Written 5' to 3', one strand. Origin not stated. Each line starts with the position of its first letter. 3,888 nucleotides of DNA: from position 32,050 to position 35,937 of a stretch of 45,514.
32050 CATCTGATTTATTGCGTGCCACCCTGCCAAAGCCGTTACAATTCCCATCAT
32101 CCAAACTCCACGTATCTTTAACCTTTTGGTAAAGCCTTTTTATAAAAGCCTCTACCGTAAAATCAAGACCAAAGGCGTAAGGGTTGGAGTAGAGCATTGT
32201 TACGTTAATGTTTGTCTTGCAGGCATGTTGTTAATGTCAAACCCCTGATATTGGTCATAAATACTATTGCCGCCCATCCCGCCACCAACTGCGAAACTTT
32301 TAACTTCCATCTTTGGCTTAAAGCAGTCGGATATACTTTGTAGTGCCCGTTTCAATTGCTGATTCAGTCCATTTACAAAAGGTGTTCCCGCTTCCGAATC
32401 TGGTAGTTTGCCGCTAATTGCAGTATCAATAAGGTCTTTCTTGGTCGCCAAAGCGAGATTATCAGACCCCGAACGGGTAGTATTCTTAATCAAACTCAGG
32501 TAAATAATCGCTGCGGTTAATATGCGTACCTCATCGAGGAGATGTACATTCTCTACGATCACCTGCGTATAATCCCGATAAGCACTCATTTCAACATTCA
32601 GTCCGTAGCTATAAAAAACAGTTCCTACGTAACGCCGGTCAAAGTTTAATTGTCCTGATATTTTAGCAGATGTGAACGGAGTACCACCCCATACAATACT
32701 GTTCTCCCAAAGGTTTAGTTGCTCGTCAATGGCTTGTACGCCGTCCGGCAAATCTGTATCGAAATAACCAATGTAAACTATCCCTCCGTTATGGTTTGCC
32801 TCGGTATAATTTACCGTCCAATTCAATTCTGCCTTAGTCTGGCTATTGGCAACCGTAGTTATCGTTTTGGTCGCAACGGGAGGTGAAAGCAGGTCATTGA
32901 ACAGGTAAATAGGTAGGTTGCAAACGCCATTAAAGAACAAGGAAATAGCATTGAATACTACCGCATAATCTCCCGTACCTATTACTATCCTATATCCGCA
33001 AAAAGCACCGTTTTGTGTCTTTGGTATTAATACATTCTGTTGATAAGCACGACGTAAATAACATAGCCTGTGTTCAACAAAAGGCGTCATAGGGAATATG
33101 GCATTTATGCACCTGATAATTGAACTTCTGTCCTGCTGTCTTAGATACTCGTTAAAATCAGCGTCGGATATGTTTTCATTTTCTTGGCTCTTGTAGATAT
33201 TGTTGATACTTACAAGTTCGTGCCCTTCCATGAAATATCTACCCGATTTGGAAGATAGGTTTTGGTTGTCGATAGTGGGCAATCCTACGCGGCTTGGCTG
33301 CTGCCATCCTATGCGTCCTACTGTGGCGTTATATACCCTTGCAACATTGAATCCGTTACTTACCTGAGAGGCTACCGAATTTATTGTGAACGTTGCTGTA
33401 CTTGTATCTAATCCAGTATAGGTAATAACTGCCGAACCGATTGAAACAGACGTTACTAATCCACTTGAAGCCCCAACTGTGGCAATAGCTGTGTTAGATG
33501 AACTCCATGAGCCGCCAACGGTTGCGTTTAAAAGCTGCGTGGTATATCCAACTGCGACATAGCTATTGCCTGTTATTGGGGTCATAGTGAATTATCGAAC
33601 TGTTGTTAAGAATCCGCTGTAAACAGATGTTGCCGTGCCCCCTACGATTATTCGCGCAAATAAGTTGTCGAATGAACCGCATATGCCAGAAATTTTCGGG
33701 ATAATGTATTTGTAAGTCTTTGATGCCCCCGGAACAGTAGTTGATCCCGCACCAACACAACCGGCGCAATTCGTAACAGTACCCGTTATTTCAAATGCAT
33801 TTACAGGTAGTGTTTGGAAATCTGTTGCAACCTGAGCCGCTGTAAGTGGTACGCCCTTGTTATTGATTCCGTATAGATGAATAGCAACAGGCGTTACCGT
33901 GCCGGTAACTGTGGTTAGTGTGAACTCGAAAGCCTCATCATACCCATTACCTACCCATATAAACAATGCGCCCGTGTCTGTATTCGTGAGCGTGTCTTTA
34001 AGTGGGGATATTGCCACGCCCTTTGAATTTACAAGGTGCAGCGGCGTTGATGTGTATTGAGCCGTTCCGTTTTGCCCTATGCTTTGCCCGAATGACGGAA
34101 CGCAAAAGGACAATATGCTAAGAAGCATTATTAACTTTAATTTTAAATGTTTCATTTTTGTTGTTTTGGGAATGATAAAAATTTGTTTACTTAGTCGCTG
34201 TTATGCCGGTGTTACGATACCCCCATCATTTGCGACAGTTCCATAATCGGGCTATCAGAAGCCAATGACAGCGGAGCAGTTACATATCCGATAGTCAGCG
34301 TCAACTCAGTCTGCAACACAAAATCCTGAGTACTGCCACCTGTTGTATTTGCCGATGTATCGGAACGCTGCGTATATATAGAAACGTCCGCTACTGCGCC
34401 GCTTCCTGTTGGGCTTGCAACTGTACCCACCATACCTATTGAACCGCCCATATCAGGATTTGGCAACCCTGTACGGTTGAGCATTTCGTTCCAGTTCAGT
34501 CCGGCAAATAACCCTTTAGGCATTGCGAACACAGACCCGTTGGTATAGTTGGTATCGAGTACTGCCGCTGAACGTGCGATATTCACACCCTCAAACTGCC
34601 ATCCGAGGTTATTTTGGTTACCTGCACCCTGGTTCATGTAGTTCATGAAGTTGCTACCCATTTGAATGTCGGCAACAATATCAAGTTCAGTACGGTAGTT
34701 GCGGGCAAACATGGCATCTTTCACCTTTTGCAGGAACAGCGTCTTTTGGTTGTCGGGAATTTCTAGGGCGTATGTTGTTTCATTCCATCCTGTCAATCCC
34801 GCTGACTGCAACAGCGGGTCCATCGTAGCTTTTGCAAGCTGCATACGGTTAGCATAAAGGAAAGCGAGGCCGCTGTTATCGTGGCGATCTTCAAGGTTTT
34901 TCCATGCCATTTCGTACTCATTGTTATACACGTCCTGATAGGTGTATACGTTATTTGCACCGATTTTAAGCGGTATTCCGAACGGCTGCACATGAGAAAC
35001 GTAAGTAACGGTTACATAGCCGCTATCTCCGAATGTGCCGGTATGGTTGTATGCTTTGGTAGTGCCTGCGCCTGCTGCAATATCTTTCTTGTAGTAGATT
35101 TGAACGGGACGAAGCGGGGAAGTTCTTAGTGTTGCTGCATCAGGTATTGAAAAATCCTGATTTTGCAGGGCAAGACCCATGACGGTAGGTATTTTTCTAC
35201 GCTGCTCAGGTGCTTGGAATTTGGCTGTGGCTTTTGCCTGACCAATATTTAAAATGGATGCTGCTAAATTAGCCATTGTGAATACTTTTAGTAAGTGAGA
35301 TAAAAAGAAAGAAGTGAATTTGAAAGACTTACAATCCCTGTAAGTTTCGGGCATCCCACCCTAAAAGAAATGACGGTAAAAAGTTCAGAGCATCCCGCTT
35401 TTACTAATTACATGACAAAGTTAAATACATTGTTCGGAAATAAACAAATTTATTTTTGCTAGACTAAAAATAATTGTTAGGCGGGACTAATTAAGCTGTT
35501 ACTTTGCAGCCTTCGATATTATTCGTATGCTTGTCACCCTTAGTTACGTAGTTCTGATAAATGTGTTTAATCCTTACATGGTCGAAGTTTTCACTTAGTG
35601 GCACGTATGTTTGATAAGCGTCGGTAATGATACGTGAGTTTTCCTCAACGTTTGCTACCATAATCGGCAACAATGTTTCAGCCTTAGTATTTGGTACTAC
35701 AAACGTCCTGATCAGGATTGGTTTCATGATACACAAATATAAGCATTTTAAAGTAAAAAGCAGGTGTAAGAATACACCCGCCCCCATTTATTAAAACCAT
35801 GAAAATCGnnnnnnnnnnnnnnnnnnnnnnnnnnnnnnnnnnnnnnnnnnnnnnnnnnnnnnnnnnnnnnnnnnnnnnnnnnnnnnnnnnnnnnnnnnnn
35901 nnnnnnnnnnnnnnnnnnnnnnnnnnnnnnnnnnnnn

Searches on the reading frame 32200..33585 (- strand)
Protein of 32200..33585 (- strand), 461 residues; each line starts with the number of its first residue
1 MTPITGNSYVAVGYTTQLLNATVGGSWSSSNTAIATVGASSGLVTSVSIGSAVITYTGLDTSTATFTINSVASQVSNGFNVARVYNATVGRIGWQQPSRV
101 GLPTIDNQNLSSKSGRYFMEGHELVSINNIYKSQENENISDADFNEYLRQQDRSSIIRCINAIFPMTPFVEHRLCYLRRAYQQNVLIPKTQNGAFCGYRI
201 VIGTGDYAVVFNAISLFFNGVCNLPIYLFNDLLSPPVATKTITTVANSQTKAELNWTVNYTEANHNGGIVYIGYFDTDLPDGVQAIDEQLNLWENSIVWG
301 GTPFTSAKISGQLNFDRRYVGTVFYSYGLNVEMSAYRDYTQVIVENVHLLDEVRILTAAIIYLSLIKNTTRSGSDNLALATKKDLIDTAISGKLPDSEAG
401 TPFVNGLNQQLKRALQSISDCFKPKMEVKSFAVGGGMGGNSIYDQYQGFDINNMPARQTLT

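Call 54: search_protein_families(library=phrogs, proteins=[window:32200-33585:-], max_evalue=0.00001)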
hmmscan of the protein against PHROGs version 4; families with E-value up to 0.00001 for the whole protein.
window:32200-33585:- (461 aa): 2 families
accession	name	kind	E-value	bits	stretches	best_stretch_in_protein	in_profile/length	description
phrog_8189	-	unknown function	3.2e-26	93.4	1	142-292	102-259/421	-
phrog_32171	-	unknown function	5.9e-08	33.6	1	87-164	10-87/211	-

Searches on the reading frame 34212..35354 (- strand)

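Call 54: search_protein_families(library=phrogs, proteins=[window:34212-35354:-], max_evalue=0.00001)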
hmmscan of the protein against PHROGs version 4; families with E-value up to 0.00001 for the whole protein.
window:34212-35354:- (380 aa): 1 family
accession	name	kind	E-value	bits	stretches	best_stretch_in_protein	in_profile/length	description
phrog_7231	-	head and packaging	6.3e-26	92.2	1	68-374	43-345/349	virion structural protein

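Call 55: search_protein_families(library=pfam, proteins=[window:34212-35354:-], max_evalue=0.001)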
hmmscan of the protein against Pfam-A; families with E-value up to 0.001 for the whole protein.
window:34212-35354:- (380 aa): 0 families

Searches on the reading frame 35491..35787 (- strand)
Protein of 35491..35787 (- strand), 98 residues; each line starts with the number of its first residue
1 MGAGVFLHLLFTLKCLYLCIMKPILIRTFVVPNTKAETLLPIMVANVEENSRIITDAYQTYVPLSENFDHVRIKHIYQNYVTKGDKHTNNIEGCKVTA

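Call 55: search_protein_families(library=pfam, proteins=[window:35491-35787:-], max_evalue=0.001)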
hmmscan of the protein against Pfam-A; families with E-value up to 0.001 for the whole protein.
window:35491-35787:- (98 aa): 1 family
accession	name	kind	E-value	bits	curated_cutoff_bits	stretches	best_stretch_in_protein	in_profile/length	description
PF12762.13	DDE_Tnp_IS1595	-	5.2e-12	46.5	27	1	26-93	53-120/153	ISXO2-like transposase domain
